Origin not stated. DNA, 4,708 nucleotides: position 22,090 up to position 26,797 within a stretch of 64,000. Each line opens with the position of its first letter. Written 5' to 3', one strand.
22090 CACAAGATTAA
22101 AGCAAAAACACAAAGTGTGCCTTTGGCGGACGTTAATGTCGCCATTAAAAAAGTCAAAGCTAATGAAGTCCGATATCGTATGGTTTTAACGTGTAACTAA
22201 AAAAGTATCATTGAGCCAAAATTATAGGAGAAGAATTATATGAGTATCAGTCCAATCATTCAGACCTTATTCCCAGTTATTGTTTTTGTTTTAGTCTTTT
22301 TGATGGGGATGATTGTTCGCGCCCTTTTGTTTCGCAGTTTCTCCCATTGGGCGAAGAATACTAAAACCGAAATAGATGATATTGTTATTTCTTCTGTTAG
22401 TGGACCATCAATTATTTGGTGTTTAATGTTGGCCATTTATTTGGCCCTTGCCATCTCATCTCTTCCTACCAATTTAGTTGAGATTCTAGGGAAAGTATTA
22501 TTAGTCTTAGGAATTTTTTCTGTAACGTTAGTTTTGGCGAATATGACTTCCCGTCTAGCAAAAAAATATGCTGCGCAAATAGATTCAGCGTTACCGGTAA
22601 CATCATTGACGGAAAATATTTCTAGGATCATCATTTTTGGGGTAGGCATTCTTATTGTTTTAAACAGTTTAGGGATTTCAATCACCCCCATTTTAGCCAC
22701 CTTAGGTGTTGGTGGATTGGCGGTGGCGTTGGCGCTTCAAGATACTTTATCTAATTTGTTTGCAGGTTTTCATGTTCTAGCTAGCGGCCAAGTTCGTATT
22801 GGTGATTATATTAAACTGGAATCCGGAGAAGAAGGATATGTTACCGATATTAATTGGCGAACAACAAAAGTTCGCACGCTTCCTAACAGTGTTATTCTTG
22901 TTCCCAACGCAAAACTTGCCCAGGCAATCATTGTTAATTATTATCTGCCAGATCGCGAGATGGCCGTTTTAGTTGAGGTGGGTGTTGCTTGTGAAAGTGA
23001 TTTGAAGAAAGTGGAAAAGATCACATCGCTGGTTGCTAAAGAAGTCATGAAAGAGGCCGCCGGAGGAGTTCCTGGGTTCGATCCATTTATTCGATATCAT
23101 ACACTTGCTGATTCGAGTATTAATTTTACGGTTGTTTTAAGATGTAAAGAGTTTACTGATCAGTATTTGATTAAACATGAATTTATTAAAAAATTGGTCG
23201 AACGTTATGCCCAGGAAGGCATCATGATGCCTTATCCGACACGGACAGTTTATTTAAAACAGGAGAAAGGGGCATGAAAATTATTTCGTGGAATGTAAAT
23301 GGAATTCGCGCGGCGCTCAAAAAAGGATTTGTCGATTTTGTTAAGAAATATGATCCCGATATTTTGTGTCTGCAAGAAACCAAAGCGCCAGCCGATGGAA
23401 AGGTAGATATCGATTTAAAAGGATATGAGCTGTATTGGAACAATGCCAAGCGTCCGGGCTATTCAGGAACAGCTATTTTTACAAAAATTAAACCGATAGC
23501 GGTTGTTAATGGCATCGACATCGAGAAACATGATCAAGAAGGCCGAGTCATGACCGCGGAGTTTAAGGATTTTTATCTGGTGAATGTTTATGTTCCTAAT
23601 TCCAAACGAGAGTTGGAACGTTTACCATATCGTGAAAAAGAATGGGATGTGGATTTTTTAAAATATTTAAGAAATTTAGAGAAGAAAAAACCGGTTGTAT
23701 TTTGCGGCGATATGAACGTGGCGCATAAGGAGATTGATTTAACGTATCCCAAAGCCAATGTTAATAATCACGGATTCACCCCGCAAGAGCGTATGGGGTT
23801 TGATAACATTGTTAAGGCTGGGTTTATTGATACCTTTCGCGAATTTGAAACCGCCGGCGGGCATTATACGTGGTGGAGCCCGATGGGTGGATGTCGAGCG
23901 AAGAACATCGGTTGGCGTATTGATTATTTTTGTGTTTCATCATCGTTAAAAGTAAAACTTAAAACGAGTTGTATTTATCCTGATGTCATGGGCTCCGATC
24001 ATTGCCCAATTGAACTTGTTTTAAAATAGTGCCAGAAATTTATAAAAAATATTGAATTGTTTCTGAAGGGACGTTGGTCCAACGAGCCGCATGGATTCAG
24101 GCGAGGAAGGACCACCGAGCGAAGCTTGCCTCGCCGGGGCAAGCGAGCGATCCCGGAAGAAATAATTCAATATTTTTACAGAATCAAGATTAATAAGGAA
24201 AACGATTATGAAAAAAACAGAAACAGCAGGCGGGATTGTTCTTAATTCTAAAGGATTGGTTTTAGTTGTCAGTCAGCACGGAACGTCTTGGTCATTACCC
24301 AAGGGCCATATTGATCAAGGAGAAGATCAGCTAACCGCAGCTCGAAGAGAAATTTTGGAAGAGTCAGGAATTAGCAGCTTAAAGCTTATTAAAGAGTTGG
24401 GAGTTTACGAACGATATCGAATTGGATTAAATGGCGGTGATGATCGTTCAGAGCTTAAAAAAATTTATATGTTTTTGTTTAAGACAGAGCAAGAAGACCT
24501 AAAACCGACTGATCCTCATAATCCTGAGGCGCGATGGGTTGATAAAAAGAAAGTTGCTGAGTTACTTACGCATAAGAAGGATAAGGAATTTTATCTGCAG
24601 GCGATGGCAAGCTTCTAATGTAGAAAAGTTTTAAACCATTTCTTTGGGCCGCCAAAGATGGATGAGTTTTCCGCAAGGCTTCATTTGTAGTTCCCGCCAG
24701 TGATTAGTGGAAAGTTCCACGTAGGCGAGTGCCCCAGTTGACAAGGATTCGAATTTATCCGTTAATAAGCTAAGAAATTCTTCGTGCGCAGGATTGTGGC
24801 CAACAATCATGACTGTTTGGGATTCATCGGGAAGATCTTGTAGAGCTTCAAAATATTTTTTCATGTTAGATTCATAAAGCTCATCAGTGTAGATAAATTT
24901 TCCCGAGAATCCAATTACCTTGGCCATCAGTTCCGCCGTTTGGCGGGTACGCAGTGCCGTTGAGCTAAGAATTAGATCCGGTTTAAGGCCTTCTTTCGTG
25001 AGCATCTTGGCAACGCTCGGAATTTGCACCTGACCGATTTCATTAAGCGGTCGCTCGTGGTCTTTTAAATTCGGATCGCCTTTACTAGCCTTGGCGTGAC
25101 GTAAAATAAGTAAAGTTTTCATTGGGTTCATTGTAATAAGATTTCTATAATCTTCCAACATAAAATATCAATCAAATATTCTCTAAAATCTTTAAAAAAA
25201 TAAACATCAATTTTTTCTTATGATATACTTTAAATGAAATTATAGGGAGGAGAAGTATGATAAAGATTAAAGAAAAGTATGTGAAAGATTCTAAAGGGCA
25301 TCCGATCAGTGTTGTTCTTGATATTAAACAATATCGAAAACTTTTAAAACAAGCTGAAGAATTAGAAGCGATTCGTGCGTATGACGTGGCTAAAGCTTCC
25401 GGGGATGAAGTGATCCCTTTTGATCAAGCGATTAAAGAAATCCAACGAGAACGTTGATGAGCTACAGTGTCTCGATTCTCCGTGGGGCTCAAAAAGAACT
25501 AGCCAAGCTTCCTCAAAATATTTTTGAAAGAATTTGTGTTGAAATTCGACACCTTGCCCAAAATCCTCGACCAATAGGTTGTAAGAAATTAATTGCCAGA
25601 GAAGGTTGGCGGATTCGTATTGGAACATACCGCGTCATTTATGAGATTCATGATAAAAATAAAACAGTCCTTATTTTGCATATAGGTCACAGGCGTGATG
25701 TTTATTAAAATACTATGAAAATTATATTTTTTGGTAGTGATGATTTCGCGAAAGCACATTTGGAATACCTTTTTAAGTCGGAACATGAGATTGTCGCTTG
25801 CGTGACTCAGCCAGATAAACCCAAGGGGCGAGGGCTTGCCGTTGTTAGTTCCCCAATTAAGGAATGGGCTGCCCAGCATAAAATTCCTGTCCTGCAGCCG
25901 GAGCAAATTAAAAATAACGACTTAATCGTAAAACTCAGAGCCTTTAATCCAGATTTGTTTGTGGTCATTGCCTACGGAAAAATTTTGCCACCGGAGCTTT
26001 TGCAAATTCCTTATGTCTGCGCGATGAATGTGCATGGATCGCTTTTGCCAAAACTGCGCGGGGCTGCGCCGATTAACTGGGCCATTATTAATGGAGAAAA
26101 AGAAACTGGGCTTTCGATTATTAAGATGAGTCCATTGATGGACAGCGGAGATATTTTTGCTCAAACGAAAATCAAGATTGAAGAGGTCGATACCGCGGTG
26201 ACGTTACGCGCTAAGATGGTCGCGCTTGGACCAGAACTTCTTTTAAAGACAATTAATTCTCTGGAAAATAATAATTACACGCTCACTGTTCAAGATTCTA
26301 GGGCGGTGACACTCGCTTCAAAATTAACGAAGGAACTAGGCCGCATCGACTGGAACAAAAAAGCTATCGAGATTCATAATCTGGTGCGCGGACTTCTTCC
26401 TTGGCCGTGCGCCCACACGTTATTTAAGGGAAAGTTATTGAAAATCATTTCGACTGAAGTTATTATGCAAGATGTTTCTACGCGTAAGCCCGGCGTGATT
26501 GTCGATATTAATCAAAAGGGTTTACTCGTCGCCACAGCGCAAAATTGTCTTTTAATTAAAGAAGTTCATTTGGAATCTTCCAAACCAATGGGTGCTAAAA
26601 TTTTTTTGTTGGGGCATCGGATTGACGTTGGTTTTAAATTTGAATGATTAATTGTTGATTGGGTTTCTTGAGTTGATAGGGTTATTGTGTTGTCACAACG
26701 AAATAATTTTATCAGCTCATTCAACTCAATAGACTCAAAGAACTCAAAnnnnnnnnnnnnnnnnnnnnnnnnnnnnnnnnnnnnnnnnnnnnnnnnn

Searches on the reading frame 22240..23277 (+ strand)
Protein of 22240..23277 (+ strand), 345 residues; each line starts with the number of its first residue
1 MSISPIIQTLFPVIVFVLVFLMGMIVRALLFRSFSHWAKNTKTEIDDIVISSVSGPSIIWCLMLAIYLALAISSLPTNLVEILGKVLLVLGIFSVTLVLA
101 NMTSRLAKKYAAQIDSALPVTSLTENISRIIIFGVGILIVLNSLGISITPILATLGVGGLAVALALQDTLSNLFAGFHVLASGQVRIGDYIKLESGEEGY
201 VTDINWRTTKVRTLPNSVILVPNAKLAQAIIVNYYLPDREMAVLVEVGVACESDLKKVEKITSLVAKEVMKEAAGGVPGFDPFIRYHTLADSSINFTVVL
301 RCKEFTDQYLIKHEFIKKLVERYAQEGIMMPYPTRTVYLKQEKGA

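Call 71: search_protein_families(library=pfam, proteins=[window:22240-23277:+], max_evalue=0.00001)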
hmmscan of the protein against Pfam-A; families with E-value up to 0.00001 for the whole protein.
window:22240-23277:+ (345 aa): 3 families
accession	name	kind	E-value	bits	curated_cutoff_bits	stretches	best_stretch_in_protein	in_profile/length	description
PF00924.24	MS_channel_2nd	-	1.9e-17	63.6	20.2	1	168-234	1-66/68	Mechanosensitive ion channel, beta-domain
PF21088.3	MS_channel_1st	-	3e-08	33.9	23.1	1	126-167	1-42/42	Mechanosensitive ion channel, transmembrane helices 2/3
PF21082.3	MS_channel_3rd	-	2.1e-07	31.7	21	1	244-328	2-86/88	Mechanosensitive ion channel MscS, C-terminal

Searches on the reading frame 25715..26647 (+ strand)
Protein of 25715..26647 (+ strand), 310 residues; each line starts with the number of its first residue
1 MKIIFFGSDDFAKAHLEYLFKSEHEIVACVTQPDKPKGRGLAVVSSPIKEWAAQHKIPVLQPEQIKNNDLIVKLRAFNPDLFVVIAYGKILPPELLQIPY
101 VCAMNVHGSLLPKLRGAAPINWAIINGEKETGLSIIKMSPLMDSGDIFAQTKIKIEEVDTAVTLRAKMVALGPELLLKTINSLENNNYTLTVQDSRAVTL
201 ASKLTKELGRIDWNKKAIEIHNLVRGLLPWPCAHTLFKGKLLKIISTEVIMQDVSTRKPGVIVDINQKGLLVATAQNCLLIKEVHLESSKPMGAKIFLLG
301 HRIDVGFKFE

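Call 71: search_protein_families(library=pfam, proteins=[window:25715-26647:+], max_evalue=0.00001)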
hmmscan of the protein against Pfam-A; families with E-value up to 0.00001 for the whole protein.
window:25715-26647:+ (310 aa): 2 families
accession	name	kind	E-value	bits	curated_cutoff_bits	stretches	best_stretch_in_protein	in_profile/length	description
PF00551.24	Formyl_trans_N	-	1.9e-39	135.7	26.1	1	1-179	1-180/181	Formyl transferase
PF02911.23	Formyl_trans_C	-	8.7e-27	93.7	21.1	1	203-301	1-99/100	Formyl transferase, C-terminal domain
